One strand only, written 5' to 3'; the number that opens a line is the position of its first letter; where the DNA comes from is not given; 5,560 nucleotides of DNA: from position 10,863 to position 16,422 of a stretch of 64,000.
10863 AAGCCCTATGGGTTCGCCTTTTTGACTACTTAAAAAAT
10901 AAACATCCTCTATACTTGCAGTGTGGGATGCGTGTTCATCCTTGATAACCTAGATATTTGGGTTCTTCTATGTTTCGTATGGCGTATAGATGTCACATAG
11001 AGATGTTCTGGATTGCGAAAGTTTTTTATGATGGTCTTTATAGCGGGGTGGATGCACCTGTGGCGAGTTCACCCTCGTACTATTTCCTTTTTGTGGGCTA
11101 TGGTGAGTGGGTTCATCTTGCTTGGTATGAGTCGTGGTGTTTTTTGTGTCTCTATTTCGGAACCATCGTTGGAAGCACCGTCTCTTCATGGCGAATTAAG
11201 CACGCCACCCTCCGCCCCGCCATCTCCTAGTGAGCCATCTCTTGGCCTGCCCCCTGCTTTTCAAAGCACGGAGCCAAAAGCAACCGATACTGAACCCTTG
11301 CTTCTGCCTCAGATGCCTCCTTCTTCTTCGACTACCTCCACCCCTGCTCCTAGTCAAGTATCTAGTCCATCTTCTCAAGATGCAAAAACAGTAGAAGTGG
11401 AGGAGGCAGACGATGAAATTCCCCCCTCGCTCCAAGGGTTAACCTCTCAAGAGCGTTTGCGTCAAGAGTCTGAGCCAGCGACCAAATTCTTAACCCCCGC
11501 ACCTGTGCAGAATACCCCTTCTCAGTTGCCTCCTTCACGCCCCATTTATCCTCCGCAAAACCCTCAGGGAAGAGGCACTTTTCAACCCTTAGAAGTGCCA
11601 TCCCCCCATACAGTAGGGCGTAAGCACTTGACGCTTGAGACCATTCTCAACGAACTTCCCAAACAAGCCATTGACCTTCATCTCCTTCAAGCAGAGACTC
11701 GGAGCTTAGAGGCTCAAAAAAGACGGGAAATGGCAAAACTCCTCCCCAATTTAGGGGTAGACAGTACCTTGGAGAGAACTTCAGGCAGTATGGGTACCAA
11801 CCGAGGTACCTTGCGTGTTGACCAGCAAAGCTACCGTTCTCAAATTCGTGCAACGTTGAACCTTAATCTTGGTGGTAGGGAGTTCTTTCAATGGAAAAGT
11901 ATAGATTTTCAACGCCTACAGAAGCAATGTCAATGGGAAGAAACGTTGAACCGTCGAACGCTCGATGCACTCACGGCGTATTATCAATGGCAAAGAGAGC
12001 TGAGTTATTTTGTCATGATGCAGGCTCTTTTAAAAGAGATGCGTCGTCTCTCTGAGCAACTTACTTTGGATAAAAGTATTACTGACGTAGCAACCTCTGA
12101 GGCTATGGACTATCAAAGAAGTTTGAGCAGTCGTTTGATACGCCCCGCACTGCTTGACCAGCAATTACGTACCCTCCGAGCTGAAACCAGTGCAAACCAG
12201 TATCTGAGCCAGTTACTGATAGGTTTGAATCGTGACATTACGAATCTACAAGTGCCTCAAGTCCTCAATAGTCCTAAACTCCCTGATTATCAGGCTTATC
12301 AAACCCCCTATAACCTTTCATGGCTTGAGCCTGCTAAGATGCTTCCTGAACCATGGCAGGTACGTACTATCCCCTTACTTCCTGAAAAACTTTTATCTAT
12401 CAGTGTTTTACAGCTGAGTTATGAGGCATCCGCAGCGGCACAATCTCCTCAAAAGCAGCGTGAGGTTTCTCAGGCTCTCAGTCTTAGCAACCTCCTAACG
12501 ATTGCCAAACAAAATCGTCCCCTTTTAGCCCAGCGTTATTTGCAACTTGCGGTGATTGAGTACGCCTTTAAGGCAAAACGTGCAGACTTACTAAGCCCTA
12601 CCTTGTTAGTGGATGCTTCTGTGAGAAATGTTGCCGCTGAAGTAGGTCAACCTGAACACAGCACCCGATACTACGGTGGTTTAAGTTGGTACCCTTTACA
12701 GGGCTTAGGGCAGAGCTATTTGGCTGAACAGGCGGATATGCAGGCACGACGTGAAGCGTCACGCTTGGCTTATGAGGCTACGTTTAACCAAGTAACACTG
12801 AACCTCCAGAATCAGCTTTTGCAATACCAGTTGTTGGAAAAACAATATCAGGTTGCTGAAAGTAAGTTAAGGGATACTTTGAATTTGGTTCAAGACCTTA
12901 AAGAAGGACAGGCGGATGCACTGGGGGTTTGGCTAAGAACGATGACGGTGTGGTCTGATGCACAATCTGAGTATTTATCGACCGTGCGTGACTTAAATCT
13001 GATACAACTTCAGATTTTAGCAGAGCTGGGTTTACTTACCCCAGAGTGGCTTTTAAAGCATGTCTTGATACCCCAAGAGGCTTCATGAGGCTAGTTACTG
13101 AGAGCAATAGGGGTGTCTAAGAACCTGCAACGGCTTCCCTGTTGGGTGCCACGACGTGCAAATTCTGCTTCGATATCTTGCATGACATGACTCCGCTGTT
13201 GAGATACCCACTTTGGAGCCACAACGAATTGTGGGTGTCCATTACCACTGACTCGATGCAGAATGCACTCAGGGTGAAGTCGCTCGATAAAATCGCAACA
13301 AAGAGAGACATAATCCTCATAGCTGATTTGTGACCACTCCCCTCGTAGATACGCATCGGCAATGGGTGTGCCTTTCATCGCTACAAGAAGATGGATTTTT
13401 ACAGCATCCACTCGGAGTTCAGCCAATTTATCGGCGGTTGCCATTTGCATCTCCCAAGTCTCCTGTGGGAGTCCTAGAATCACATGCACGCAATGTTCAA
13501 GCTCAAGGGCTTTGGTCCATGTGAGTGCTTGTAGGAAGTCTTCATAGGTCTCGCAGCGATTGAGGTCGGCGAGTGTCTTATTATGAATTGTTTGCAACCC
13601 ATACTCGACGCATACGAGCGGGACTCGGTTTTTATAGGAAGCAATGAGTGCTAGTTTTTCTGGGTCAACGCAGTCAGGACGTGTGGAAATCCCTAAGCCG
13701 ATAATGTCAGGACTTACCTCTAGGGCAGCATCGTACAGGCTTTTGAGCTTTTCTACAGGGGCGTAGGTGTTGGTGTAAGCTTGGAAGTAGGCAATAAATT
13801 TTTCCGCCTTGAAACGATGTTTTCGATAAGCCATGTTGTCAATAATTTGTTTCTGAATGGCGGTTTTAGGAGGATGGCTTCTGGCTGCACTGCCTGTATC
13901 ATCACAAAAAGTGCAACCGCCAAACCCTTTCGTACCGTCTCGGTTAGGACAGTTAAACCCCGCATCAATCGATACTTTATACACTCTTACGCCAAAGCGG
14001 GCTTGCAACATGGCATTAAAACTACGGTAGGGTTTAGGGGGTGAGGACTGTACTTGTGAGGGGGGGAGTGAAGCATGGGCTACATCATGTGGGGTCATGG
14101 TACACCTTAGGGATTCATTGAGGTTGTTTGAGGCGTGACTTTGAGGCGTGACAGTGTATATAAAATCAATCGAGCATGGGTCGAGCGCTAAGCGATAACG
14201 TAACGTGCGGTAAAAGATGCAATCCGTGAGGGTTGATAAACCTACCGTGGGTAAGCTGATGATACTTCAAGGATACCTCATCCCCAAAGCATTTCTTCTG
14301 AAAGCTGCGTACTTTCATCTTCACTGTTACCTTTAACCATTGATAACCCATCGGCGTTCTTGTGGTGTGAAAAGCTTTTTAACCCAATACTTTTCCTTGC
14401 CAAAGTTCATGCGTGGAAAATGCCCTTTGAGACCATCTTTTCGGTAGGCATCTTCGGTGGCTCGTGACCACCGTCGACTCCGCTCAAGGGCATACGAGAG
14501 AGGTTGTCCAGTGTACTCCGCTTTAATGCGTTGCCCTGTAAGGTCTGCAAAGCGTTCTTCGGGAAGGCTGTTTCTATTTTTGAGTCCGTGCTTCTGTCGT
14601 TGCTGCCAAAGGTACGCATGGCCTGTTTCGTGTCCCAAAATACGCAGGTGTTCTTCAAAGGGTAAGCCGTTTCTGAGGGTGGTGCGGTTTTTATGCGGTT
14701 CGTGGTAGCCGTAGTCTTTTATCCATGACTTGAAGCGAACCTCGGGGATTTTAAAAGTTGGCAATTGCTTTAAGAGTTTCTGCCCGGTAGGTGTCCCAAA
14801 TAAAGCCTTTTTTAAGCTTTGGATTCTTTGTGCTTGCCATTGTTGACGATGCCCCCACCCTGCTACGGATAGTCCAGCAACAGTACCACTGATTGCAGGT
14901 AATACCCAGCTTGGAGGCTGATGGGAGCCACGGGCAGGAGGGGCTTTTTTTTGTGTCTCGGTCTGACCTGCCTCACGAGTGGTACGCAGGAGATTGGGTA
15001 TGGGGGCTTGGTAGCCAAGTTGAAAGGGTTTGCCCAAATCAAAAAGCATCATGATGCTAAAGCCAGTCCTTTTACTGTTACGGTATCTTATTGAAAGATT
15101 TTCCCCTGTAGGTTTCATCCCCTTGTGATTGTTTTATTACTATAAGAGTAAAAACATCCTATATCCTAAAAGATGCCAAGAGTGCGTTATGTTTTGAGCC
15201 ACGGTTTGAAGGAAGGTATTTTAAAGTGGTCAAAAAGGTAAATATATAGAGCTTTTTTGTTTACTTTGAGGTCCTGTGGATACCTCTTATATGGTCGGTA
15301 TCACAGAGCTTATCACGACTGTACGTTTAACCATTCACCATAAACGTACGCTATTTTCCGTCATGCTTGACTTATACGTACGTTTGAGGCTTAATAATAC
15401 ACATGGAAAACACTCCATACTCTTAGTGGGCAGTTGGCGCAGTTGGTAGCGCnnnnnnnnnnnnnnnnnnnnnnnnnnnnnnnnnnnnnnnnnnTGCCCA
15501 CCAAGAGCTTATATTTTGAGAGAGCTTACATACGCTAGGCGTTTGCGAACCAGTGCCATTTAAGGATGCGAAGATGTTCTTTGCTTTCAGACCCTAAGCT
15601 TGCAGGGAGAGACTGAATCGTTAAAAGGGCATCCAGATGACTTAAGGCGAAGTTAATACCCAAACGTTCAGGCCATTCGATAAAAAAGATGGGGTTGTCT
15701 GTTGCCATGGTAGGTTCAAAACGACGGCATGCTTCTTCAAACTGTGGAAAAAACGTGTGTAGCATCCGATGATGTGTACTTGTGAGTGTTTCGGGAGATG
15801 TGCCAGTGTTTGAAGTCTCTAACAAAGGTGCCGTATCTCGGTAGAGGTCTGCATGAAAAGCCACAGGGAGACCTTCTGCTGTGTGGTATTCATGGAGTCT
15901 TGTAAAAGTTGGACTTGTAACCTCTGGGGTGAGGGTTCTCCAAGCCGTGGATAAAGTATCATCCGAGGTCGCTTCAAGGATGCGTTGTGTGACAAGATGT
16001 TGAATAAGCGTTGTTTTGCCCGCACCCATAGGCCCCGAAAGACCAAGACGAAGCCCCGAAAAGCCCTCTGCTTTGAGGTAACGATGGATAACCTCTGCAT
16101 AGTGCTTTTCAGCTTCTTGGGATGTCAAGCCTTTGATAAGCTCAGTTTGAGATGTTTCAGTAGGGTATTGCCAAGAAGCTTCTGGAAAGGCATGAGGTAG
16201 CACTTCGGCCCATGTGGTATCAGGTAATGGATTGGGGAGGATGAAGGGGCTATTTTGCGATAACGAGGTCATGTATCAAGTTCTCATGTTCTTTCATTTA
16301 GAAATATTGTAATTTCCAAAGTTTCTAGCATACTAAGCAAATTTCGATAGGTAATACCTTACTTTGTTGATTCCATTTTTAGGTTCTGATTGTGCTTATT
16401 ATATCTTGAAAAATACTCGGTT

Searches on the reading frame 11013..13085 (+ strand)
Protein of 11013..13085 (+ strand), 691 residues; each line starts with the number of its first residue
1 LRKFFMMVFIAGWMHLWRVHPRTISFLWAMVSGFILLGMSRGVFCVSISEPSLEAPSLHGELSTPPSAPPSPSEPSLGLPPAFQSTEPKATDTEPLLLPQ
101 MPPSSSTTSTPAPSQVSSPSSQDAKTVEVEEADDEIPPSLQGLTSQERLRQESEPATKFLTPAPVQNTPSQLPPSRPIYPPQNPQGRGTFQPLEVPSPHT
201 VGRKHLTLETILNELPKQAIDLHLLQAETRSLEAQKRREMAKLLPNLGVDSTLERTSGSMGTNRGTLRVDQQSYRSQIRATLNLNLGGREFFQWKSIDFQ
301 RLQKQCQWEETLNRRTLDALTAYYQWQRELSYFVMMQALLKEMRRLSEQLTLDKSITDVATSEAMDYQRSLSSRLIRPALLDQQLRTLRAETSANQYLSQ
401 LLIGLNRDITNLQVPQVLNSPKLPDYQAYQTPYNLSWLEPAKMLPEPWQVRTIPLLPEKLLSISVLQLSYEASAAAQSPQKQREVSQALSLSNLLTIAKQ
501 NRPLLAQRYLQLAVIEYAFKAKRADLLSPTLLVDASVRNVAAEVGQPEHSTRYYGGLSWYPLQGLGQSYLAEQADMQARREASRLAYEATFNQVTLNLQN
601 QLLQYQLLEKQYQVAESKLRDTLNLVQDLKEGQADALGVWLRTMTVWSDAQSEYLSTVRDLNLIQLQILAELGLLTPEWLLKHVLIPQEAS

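Call 63: search_protein_families(library=pfam, proteins=[window:11013-13085:+], max_evalue=0.00001)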
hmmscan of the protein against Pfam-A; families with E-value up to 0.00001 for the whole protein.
window:11013-13085:+ (691 aa): 1 family
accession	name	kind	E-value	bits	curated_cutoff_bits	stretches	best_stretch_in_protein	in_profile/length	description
PF02321.23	OEP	-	2.2e-09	37.9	22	1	491-672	1-186/187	Outer membrane efflux protein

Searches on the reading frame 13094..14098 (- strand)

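Call 23: search_protein_families(library=pfam, proteins=[window:13094-14098:-], max_evalue=0.01)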
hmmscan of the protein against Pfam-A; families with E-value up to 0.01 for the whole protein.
window:13094-14098:- (335 aa): 2 families
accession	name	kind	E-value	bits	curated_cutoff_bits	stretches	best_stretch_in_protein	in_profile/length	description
PF16199.10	Radical_SAM_C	-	2.1e-20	73.1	31.9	1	230-313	1-83/85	Radical_SAM C-terminal domain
PF04055.27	Radical_SAM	-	1.9e-13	51.4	29.5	1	61-223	10-164/166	Radical SAM superfamily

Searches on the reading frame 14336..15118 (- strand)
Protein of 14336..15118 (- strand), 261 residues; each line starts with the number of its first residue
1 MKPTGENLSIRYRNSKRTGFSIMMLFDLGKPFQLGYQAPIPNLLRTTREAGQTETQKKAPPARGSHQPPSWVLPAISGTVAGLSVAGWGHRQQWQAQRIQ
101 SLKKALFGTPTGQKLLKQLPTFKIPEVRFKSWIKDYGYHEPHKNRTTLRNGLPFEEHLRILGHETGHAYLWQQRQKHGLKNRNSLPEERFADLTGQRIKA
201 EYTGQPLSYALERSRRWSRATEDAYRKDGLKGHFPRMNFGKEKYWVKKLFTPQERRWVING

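Call 23: search_protein_families(library=pfam, proteins=[window:14336-15118:-], max_evalue=0.01)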
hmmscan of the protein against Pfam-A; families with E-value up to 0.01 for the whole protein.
window:14336-15118:- (261 aa): 1 family
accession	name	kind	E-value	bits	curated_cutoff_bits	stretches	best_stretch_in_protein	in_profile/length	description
PF20573.4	DUF6782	-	7.4e-07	29.1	27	1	95-175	27-106/241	Putative metallopeptidase family (DUF6782)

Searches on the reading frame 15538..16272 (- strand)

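Call 23: search_protein_families(library=pfam, proteins=[window:15538-16272:-], max_evalue=0.01)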
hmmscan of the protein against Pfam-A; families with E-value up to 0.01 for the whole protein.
window:15538-16272:- (245 aa): 2 families
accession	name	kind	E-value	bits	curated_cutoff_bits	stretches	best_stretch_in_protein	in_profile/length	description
PF02367.23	TsaE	-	2.1e-14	54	26.6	1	51-146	3-77/128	Threonylcarbamoyl adenosine biosynthesis protein TsaE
PF02492.25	cobW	-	0.0011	19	20.7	1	77-96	4-23/180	CobW/HypB/UreG, nucleotide-binding domain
